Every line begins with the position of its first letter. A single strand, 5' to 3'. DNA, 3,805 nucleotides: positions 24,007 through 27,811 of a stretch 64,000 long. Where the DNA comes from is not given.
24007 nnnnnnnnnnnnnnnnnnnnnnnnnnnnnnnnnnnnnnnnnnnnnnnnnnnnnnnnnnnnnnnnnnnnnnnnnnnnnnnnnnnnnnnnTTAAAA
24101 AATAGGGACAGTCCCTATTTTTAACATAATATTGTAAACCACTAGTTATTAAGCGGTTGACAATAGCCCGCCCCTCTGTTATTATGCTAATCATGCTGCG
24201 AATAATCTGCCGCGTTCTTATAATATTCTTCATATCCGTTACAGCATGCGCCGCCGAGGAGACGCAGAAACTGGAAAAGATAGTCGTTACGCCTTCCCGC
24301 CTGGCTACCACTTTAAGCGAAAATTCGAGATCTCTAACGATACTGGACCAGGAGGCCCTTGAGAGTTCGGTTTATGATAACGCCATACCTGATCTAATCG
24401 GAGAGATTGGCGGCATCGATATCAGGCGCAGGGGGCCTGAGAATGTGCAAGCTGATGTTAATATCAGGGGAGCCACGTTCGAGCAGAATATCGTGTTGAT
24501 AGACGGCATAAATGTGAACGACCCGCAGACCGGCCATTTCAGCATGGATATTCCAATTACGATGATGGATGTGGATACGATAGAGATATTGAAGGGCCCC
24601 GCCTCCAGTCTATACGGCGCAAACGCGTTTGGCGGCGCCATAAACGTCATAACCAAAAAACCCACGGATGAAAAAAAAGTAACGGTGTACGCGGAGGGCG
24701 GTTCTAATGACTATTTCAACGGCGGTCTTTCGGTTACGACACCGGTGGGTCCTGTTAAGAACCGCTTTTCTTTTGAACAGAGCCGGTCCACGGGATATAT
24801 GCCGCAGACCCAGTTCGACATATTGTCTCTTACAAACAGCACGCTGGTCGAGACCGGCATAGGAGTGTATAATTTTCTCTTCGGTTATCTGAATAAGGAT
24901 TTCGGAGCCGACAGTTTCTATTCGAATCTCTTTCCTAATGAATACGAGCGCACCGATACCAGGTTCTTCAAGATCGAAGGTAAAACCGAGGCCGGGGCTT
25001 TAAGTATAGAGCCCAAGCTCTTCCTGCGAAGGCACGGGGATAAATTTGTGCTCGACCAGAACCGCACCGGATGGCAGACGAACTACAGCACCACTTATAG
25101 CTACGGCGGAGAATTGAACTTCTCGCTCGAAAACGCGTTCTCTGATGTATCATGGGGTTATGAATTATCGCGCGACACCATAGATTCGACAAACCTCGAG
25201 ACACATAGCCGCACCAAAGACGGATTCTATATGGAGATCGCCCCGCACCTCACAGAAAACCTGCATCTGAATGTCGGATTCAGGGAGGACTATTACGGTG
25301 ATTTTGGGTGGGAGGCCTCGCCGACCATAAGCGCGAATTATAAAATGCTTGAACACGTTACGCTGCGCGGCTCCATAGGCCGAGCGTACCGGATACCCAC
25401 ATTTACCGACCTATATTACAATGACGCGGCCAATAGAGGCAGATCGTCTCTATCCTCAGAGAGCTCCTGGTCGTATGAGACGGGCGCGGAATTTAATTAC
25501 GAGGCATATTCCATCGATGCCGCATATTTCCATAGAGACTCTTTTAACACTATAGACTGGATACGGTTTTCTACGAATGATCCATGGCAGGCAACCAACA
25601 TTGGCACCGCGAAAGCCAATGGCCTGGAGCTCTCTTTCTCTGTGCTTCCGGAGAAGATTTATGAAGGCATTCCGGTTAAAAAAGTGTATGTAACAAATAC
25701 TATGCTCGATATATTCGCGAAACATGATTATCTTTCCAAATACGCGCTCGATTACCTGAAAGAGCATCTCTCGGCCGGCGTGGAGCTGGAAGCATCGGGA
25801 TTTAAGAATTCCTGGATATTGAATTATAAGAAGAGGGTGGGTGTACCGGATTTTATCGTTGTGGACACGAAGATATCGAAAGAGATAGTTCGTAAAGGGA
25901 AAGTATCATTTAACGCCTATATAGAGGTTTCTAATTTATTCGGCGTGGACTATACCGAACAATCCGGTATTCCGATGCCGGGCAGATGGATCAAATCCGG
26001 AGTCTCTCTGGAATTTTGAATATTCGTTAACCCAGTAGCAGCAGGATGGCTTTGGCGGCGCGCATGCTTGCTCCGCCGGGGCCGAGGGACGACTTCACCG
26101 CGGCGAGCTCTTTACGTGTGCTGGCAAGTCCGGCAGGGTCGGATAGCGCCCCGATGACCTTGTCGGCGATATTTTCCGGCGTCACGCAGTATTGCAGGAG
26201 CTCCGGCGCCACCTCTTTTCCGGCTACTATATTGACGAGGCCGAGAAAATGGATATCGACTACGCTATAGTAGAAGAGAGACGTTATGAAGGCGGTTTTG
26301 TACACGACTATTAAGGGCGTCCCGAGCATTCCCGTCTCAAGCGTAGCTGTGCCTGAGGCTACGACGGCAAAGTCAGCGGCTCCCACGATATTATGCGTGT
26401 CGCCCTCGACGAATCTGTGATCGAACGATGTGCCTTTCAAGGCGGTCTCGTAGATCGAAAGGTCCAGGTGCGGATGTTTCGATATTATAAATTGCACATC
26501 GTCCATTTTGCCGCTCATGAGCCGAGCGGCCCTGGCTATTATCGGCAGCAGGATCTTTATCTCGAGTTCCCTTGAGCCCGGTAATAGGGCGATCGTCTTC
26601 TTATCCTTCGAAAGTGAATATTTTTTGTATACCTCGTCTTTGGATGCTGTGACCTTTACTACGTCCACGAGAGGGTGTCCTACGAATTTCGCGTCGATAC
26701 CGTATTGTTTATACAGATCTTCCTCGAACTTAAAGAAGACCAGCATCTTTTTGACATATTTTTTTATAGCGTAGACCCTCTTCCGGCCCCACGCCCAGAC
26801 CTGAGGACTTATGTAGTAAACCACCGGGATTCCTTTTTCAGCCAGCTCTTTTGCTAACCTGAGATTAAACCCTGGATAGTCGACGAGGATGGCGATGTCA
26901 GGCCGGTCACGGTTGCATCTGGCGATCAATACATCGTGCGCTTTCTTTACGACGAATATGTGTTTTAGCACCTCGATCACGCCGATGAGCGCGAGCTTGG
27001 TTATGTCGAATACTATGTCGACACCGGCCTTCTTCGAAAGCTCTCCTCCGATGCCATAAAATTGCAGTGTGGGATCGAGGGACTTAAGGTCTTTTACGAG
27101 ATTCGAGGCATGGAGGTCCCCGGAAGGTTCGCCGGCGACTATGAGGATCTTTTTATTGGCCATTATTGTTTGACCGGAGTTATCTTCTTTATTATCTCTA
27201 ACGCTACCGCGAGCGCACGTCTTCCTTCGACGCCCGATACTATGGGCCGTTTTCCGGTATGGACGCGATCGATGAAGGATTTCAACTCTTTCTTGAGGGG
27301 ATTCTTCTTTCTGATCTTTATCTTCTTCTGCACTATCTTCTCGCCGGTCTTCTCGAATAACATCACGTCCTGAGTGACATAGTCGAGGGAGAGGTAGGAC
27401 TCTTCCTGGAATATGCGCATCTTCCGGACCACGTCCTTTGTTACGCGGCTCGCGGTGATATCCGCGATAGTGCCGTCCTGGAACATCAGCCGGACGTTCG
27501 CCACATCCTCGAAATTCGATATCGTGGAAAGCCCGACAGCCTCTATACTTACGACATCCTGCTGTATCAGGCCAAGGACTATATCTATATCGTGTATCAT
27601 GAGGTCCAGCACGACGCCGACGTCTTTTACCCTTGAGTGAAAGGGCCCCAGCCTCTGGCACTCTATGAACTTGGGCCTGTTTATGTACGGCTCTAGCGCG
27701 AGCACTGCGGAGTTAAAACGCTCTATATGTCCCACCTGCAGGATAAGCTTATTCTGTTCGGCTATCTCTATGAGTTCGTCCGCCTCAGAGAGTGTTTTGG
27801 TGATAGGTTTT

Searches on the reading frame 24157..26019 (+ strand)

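Call 38: search_protein_families(library=pfam, proteins=[window:24157-26019:+], max_evalue=0.00001)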
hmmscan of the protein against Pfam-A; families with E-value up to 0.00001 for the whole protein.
window:24157-26019:+ (620 aa): 2 families
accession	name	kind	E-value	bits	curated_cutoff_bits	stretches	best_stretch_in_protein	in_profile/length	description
PF00593.30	TonB_dep_Rec_b-barrel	-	2.6e-26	93.9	27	1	238-495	69-333/436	TonB dependent receptor-like, beta-barrel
PF07715.20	Plug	-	2.8e-17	63.6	23.9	1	54-161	3-107/107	TonB-dependent Receptor Plug Domain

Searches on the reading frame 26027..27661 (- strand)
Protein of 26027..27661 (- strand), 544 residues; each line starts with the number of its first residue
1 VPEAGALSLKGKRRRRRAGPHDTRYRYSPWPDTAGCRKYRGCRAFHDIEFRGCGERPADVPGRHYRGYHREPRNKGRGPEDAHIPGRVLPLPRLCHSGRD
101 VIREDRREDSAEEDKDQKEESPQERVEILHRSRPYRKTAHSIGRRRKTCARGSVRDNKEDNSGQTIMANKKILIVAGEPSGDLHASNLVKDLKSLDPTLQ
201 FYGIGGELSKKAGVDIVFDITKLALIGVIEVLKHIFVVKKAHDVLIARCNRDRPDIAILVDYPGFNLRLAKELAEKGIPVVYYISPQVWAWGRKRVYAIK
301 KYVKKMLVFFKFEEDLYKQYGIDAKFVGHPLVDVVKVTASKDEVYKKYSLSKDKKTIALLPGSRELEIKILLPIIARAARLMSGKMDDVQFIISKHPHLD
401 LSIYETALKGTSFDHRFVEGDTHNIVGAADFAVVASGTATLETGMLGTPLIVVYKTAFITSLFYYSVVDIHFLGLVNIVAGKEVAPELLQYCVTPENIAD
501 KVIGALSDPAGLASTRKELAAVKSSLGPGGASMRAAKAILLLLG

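Call 38: search_protein_families(library=pfam, proteins=[window:26027-27661:-], max_evalue=0.00001)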
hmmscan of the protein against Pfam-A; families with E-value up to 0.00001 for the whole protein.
window:26027-27661:- (544 aa): 1 family
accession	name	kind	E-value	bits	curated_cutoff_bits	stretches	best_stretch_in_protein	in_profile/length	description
PF02684.21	LpxB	-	4.4e-89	299.4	22.6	1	172-509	1-342/374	Lipid-A-disaccharide synthetase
